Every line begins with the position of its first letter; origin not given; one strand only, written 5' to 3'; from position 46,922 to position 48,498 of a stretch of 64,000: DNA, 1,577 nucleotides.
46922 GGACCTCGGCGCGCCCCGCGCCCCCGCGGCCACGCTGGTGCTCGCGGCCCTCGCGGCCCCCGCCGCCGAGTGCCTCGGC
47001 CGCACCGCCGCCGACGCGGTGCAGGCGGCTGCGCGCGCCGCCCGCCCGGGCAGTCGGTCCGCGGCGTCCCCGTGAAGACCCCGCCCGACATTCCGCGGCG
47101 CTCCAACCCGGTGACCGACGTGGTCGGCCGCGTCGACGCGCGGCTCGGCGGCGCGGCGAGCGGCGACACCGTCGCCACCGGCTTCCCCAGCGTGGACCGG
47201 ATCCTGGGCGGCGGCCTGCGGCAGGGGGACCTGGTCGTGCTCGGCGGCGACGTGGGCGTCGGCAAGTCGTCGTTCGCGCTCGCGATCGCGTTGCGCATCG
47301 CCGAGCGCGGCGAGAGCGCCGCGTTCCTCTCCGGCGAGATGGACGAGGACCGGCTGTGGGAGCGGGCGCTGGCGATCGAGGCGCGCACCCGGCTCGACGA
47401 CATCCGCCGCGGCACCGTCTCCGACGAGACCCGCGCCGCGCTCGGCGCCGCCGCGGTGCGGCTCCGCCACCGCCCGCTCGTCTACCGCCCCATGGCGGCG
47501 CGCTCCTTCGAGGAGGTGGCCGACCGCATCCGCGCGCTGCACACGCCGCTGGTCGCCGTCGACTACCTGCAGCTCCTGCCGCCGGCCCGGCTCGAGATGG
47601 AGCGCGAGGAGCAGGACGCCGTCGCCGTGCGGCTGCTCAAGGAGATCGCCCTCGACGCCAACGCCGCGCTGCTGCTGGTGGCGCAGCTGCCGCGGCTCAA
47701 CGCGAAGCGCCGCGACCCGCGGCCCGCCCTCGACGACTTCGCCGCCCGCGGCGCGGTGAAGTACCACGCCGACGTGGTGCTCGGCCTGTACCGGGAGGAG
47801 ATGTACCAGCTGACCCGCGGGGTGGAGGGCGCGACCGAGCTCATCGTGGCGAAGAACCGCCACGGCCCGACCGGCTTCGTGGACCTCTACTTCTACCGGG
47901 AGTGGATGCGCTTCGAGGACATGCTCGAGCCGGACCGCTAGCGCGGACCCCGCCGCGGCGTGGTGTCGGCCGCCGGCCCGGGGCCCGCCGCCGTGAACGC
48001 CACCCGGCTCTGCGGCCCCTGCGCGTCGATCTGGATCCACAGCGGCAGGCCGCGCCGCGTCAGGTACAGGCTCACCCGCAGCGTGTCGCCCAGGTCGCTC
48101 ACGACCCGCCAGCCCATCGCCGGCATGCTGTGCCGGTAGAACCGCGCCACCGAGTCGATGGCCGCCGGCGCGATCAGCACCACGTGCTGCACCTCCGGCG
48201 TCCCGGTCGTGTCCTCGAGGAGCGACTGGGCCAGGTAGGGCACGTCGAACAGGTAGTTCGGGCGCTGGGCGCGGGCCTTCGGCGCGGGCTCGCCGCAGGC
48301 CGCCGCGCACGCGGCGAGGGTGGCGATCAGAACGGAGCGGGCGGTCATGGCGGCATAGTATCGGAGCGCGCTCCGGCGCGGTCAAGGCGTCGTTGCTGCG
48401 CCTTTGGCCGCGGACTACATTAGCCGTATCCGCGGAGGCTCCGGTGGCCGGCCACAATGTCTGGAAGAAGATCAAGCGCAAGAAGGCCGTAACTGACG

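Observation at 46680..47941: DnaB C-terminal-domain-only ATPase translationally coupled to an Ala-rich helical protein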

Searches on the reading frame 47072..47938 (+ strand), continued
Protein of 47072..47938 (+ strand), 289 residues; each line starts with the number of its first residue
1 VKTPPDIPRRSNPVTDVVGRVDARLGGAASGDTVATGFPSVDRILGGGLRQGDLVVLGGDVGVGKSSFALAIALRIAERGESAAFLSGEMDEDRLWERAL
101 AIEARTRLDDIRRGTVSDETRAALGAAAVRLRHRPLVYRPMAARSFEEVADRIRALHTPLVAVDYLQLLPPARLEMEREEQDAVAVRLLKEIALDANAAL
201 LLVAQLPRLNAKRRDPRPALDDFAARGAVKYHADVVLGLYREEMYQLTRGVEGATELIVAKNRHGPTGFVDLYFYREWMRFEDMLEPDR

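Call 47: find_related_loci(query=A3, collection=genome_contigs, flank=6000)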
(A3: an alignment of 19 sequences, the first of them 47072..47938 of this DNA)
Query A3 (289 aa) in genome_contigs; peptide patterns used: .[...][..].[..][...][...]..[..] (x = any residue, [..] = any of these).
599 stretches matched a pattern (row limit reached: there are more); 461 encode a relative of the query (tblastn E <= 1e-3); the best 80 are kept; 80 distinct loci.
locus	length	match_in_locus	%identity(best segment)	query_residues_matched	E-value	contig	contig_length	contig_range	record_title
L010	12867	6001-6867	88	1-289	2e-166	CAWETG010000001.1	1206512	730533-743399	MAG: uncultured Gemmatimonadales bacterium isolate MFD01476.bin.1.191 genome assembly, contig: contig_10655, whole genom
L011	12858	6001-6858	85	4-289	3e-159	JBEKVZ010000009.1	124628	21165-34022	MAG: Gemmatimonadales bacterium isolate SPRUCE 616 SPRUCE_616_9, whole genome shotgun sequence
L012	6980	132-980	85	4-286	3e-158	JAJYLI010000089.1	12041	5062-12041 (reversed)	MAG: bacterium isolate DBS2-1.bin69 NODE_10044_length_12041_cov_8.772956, whole genome shotgun sequence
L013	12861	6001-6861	87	3-289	1e-154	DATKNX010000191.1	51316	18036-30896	MAG TPA_asm: Gemmatimonadales bacterium isolate SMAG_U14749 k141_2821680, whole genome shotgun sequence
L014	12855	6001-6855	84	5-289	1e-147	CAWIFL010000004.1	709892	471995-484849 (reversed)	MAG: uncultured Gemmatimonadales bacterium isolate MFD03726.bin.1.195 genome assembly, contig: contig_32601, whole genom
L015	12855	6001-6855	85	5-289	1e-146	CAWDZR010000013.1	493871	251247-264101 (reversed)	MAG: uncultured Gemmatimonadales bacterium isolate MFD01299.bin.1.239 genome assembly, contig: contig_16881, whole genom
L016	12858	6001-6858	85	4-289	1e-150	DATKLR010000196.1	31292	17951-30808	MAG TPA_asm: Gemmatimonadales bacterium isolate SMAG_U14690 k141_3585005, whole genome shotgun sequence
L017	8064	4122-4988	71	1-289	2e-133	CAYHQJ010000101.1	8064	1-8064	MAG TPA_asm: uncultured Gemmatimonadales bacterium isolate ERP119705_co14_321 genome assembly, contig: NODE_14084_length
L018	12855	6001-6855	75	5-289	1e-128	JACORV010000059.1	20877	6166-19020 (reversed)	MAG: Gemmatimonadetes bacterium isolate NC_groundwater_1_Ag_B-0.1um_70_44 B2_S2_coassemblyk141_1443442, whole genome sho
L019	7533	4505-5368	70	2-285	3e-128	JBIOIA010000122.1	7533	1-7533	MAG: Gemmatimonadales bacterium isolate GcC11-17 k141_914913_length_7533_cov_20.0000, whole genome shotgun sequence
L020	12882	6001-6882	69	1-289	2e-127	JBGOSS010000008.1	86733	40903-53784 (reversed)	MAG: Gemmatimonadota bacterium isolate OBJ_0618_7090110_181 k141_9723120_length_86733_cov_18.2214, whole genome shotgun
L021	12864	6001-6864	72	3-289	2e-125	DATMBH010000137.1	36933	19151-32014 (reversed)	MAG TPA_asm: Gemmatimonadales bacterium isolate SMAG_U13348 k141_571382, whole genome shotgun sequence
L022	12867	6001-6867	67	5-289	1e-124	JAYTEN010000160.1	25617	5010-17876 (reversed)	MAG: Gemmatimonadota bacterium isolate GFS_2050 GFS_2050_159, whole genome shotgun sequence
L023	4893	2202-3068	76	1-289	2e-124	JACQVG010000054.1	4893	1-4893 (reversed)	MAG: Gemmatimonadetes bacterium isolate NC_groundwater_1457_Ag_S-0.65um_71_46 S_p65_S5_coassembly_k141_1279728, whole ge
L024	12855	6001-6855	76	5-289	9e-121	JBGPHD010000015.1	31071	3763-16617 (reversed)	MAG: Gemmatimonadota bacterium isolate OBJ_0618_7090110_367 k141_6713296_length_31071_cov_16.8432, whole genome shotgun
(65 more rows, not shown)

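Call 60: find_related_loci(query=A3, collection=viral_contigs, flank=5000)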
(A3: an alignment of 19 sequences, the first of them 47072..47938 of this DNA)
Query A3 (289 aa) in viral_contigs; peptide patterns used: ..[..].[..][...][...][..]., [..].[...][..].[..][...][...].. (x = any residue, [..] = any of these).
215 stretches matched a pattern; 99 encode a relative of the query (tblastn E <= 1e-3); the best 80 are kept; 80 distinct loci.
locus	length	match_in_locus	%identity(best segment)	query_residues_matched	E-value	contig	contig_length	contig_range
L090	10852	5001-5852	35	9-283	2e-37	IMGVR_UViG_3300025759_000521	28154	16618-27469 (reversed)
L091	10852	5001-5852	35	9-283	2e-37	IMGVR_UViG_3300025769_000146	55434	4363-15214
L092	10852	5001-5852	30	26-284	9e-32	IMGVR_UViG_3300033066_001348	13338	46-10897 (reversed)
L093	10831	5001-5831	33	19-281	1e-30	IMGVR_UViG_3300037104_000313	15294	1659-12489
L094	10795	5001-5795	34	27-283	1e-30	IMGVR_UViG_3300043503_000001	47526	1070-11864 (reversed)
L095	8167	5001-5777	32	34-286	1e-30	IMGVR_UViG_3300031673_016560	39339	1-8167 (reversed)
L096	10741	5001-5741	33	34-274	2e-30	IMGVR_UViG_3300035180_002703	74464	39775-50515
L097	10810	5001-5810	32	29-284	6e-30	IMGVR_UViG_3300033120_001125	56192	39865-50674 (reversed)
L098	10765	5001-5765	35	34-284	2e-26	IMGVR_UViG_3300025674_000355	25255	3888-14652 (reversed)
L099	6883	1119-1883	35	34-284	2e-26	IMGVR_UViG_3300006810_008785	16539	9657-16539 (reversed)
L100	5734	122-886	35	34-284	1e-26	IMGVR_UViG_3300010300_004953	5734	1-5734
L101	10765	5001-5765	35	34-284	2e-26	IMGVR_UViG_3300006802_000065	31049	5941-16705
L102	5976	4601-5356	31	34-281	3e-24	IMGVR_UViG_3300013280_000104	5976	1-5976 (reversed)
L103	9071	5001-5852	33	3-281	5e-24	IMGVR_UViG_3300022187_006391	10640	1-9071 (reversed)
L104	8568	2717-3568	33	3-281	5e-24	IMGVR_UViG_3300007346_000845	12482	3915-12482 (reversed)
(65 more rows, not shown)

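Call 64: predict_structure(alignment_id=A3)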
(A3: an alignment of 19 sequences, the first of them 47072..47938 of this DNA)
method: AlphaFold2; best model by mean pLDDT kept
length: 289 residues; sequences in the alignment: 19
mean_pLDDT: 89.3   pTM: 0.86
mean pLDDT of the five models: 89.3, 88.0, 87.9, 87.3, 85.8
residues with pLDDT >= 90: 223; 70-90: 36; 50-70: 17; < 50: 13
segments of 3 or more residues with pLDDT < 50: 1-10, 287-289
pLDDT, mean of each block of 10 residues (from residue 1): 43 68 61 91 93 97 95 96 96 95 95 94 96 94 94 96 96 88 97 98 95 92 91 97 80 93 94 93 69
secondary structure, 60 per line:
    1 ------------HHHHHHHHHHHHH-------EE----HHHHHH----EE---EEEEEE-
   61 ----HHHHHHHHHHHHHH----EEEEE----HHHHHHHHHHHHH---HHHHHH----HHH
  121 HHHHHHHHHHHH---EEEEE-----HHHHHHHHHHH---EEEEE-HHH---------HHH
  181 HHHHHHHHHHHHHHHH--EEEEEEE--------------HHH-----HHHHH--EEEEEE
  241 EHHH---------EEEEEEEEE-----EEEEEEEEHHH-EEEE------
elements in order: H13-25 H39-44 E54-59 H65-78 E83-87 H92-104 H108-113 H118-132 E136-140 H146-156 E160-164 H178-196 E199-205 H228-232 E235-241 E254-262 E268-275 E280-283

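Call 67: fold_search(model_id=the predicted structure, library=pdb)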
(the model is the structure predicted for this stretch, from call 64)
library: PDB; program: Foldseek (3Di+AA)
matches with E <= 10: 1879; with E <= 0.001: 1091
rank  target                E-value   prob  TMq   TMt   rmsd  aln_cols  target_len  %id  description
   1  4nmn_A                3.7e-23  1.00  0.82  0.57   3.4       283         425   34  Aquifex aeolicus replicative helicase (DnaB) complexed with ADP, at 3.3 resolution (released 2014-01-29)
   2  9oa1_B                6.3e-23  1.00  0.87  0.57   4.0       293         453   28  Ecoli DnaB helicase and Phage Lambda loader P with ADP-Mg in a 6:5 stoichiometry ratio. (released 2025-07-16)
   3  9dls_D                9.0e-23  1.00  0.87  0.58   5.8       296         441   27  Vibrio cholerae DnaB (released 2025-07-16)
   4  7t22_A                1.1e-22  1.00  0.85  0.56   5.6       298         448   28  E. coli DnaB bound to three DnaG C-terminal domains, ssDNA, ADP and AlF4 (released 2023-01-18)
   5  9dls_C                1.2e-22  1.00  0.86  0.57   3.5       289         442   27  Vibrio cholerae DnaB (released 2025-07-16)
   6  9oa1_D                1.8e-22  1.00  0.86  0.57   5.6       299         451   28  Ecoli DnaB helicase and Phage Lambda loader P with ADP-Mg in a 6:5 stoichiometry ratio. (released 2025-07-16)
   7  9oa1_A                3.3e-22  1.00  0.82  0.58   8.1       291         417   28  Ecoli DnaB helicase and Phage Lambda loader P with ADP-Mg in a 6:5 stoichiometry ratio. (released 2025-07-16)
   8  4esv_C                4.6e-22  1.00  0.85  0.58   2.7       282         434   26  A New Twist on the Translocation Mechanism of Helicases from the Structure of DnaB with its Substrates (released 2012-10-24)
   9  4nmn_B                7.9e-22  1.00  0.83  0.59   2.6       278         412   31  Aquifex aeolicus replicative helicase (DnaB) complexed with ADP, at 3.3 resolution (released 2014-01-29)
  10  4esv_A                7.9e-22  1.00  0.83  0.58   9.3       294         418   26  A New Twist on the Translocation Mechanism of Helicases from the Structure of DnaB with its Substrates (released 2012-10-24)
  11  3bh0                  8.8e-22  1.00  0.85  0.86   2.7       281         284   26  ATPase Domain of G40P (released 2007-12-25)
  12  6kza_B                8.8e-22  1.00  0.81  0.80   6.9       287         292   27  Crystal structure of the complex of the interaction domains of E. coli DnaB helicase and DnaC helicase loader (released 2019-11-20)
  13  3bgw_A                1.0e-21  1.00  0.84  0.59   2.9       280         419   26  The Structure Of A DnaB-Like Replicative Helicase And Its Interactions With Primase (released 2007-12-25)
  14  3bgw_D                1.1e-21  1.00  0.85  0.61   4.0       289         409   27  The Structure Of A DnaB-Like Replicative Helicase And Its Interactions With Primase (released 2007-12-25)
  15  4esv_F                1.5e-21  1.00  0.85  0.59   2.6       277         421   27  A New Twist on the Translocation Mechanism of Helicases from the Structure of DnaB with its Substrates (released 2012-10-24)
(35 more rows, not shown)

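Call 78: search_dna_similar(query=window:47072-47938:+, collection=plasmids, mode=protein, max_rows=25)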
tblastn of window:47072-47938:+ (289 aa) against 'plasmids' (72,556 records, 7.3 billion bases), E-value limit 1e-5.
Records with a match: 1167; places in all: 1203; records where one place covers at least 80% of the query: 98.
Best place of each record, by identity: <60% 1167.
By first word of the organism name: Escherichia 406; Streptomyces 97; Citrobacter 88; Chlamydia 64; Pseudomonas 57; Salmonella 40; Klebsiella 29; Providencia 27; Nostoc 23; Bacillus 23; and 112 more.
By predicted mobility (MOB-suite, as given by PLSDB): non-mobilizable 884; conjugative 169; mobilizable 114.
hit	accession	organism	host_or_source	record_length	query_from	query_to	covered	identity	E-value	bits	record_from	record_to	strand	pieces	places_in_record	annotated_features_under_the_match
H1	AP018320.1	Nostoc sp. HK-01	-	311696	2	284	98%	34.9%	2e-19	95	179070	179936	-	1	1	dnaB_3: replicative DNA helicase DnaB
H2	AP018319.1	Nostoc sp. HK-01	-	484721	3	284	98%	34.7%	3e-19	95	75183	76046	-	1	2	dnaB_1: replicative DNA helicase DnaB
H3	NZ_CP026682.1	Nostoc sp. 'Peltigera membranacea cyanobiont' N6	Lichen thallus,Peltigera membranacea ...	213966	3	284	98%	34.0%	7e-19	94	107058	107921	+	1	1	dnaB: replicative DNA helicase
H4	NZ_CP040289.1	Nostoc sp. C057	Phaeoceros,pure culture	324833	3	284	98%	33.7%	5e-18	91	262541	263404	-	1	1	dnaB: replicative DNA helicase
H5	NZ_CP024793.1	Nostoc flagelliforme CCNUN1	cell culture,desert soil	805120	3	284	98%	32.6%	6e-17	88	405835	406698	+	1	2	dnaB: replicative DNA helicase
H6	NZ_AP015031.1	Pseudomonas putida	-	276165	8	287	97%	32.7%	1e-13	152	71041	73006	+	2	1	dnaB: replicative DNA helicase (x2)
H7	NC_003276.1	Nostoc sp. PCC 7120 = FACHB-418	-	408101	6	284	97%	32.8%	3e-14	80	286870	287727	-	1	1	dnaB: replicative DNA helicase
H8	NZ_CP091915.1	Nostoc sp. UHCC 0870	cell culture,Brackish water, ...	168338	3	284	98%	32.3%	2e-14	81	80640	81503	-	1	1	dnaB: replicative DNA helicase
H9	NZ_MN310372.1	Pseudomonas putida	-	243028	8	287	97%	32.5%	1e-13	152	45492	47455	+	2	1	dnaB: replicative DNA helicase (x2)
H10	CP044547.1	Pseudomonas sp. CFA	mixed culture,soil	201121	8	287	97%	32.5%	1e-13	152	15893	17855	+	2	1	dnaB: replicative DNA helicase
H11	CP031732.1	Stenotrophomonas rhizophila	Nusuttodinium aeruginosum,whole organism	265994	8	287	97%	32.5%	1e-13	152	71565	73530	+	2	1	replicative DNA helicase (x2)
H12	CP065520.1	Stenotrophomonas rhizophila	Kandelia candel (mangrove),cell culture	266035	8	287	97%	32.5%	1e-13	152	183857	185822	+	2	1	record has no annotation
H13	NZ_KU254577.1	Pseudomonas aeruginosa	-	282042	8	287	97%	32.5%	1e-13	152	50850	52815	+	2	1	dnaB: replicative DNA helicase (x2)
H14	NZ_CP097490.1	Pseudomonas sp. BYT-5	wastewater treatment tank,soil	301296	8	287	97%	32.5%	1e-13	152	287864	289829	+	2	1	dnaB: replicative DNA helicase (x2)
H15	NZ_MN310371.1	Pseudomonas monteilii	-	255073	8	287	97%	32.5%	2e-13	152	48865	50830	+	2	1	dnaB: replicative DNA helicase (x2)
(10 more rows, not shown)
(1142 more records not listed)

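Call 80: list_cluster_members(proteins=[P0388, P0350, P0354, P0368, P0345, P0353, P0366, P0347, P0341, P0334])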
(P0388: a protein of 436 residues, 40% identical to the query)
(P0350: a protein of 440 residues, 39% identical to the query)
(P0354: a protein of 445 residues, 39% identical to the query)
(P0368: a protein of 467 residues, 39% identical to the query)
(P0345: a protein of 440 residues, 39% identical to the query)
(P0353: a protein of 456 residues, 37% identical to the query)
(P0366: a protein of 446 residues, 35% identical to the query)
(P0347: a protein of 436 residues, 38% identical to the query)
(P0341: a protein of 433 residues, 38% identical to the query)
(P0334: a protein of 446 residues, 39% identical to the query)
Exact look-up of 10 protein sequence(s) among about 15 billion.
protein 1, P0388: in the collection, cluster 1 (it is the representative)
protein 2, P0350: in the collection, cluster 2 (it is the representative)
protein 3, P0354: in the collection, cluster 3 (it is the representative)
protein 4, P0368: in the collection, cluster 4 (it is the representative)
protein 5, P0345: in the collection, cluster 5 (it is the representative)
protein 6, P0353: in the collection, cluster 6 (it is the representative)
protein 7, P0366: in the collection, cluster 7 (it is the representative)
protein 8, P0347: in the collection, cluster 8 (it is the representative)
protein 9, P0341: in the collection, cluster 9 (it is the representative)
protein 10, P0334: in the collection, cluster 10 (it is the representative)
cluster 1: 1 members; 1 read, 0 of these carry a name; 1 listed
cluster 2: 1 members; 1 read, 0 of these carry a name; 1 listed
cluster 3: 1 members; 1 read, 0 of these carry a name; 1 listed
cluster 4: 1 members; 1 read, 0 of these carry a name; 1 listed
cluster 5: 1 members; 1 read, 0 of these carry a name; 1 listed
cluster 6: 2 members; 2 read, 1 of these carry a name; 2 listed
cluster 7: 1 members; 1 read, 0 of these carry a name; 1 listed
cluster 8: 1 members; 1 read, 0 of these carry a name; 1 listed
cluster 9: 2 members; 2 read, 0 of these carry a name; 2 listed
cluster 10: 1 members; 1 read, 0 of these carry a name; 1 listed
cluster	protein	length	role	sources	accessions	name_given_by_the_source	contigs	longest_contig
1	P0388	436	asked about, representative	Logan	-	-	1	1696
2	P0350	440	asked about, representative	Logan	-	-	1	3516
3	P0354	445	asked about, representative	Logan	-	-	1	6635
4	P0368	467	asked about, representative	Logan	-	-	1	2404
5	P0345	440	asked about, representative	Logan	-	-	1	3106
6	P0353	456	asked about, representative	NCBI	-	-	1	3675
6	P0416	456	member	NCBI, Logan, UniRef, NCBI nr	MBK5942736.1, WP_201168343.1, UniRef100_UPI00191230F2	replicative DNA helicase [Halorhodospira halophila] | replicative DNA helicase n=1 Tax=Halorhodospira halophila TaxID=1053 RepID=UPI00191230F2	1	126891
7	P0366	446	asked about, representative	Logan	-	-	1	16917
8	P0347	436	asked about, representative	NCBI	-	-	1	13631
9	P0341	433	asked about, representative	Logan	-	-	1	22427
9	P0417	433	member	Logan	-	-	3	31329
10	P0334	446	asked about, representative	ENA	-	-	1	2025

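Call 81: find_encoding_contigs(protein=P0347, flank=10000, max_places=2)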
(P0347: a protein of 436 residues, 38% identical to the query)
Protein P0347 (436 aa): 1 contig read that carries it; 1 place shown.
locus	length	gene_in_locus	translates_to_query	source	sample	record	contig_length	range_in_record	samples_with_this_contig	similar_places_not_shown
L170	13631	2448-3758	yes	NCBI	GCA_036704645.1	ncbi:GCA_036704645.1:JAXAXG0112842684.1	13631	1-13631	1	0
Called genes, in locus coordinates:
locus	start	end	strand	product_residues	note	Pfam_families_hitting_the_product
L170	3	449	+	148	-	?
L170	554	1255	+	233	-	PF13392:HNH_3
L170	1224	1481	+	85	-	-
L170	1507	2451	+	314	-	-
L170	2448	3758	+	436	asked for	PF00772:DnaB, PF13481:AAA_25, PF03796:DnaB_C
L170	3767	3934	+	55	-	-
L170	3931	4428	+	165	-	-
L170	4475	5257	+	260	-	-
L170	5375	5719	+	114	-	-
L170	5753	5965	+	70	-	-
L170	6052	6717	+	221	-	PF03592:Terminase_2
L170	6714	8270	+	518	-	-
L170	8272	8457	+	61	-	-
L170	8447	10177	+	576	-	PF12236:Head-tail_con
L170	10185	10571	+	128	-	-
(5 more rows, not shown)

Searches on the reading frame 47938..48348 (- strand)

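Call 3: search_protein_families(library=pfam, proteins=[window:47938-48348:-], max_evalue=1)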
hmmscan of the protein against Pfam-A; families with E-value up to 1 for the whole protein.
window:47938-48348:- (136 aa): 2 families
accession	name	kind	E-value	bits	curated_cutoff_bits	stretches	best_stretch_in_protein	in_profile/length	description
PF00983.24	Tymo_coat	-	0.00019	21.7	25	1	18-75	3-59/179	Tymovirus coat protein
PF02905.19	EBV-NA1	-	0.095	13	25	1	91-131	54-93/146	Epstein Barr virus nuclear antigen-1, DNA-binding domain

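Call 4: search_protein_families(library=ncbifam, proteins=[window:47938-48348:-], max_evalue=1)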
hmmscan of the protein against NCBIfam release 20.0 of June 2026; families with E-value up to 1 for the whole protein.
window:47938-48348:- (136 aa): 0 families
